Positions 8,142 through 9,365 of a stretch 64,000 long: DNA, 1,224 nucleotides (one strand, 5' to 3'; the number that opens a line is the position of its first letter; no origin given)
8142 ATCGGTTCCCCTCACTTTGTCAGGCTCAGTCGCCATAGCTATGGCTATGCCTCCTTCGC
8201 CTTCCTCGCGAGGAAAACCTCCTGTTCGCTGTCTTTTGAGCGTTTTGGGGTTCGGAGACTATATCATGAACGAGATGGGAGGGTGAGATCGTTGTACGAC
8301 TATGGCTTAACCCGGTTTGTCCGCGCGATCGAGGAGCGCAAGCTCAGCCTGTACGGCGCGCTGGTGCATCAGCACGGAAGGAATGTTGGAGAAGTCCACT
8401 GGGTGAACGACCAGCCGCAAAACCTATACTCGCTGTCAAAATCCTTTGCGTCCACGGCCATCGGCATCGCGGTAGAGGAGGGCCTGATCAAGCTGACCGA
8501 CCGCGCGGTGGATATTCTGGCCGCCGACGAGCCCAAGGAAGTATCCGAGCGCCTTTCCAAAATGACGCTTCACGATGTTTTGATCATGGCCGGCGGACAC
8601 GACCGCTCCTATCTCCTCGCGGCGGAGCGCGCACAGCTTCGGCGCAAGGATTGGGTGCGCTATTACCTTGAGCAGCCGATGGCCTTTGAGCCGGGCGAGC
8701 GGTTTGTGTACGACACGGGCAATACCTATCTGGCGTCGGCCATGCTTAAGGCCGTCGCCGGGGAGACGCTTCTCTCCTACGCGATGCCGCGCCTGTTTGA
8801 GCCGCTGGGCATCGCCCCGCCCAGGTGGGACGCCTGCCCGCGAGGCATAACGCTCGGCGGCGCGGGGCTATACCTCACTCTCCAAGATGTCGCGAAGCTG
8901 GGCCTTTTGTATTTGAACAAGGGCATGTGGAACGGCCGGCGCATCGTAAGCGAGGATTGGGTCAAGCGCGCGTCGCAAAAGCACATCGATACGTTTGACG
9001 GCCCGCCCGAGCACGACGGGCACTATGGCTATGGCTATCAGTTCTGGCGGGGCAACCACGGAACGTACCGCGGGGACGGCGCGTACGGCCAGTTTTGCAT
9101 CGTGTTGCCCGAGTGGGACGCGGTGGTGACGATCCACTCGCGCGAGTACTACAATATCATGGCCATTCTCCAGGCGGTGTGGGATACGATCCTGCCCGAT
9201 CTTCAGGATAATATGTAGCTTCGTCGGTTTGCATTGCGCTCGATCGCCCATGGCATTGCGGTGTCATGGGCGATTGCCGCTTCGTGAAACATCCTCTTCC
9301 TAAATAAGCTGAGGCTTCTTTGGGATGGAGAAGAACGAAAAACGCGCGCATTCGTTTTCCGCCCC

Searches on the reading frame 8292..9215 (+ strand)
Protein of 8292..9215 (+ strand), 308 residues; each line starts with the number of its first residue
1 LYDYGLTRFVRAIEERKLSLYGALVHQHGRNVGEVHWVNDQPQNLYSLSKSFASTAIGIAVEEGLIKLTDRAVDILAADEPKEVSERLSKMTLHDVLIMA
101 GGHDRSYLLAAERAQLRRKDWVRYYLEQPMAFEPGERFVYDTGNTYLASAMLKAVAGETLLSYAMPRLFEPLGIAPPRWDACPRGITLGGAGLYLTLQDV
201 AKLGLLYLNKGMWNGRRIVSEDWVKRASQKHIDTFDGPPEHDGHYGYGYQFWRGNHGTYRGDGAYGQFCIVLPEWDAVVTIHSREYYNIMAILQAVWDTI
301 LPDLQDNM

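Call 62: search_protein_families(library=pfam, proteins=[window:8292-9215:+], max_evalue=0.001)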
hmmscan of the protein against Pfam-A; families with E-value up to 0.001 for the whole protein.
window:8292-9215:+ (308 aa): 1 family
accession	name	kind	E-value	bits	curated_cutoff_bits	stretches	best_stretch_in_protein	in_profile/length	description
PF00144.29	Beta-lactamase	-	5.3e-28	98.6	27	1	27-284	23-309/329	Beta-lactamase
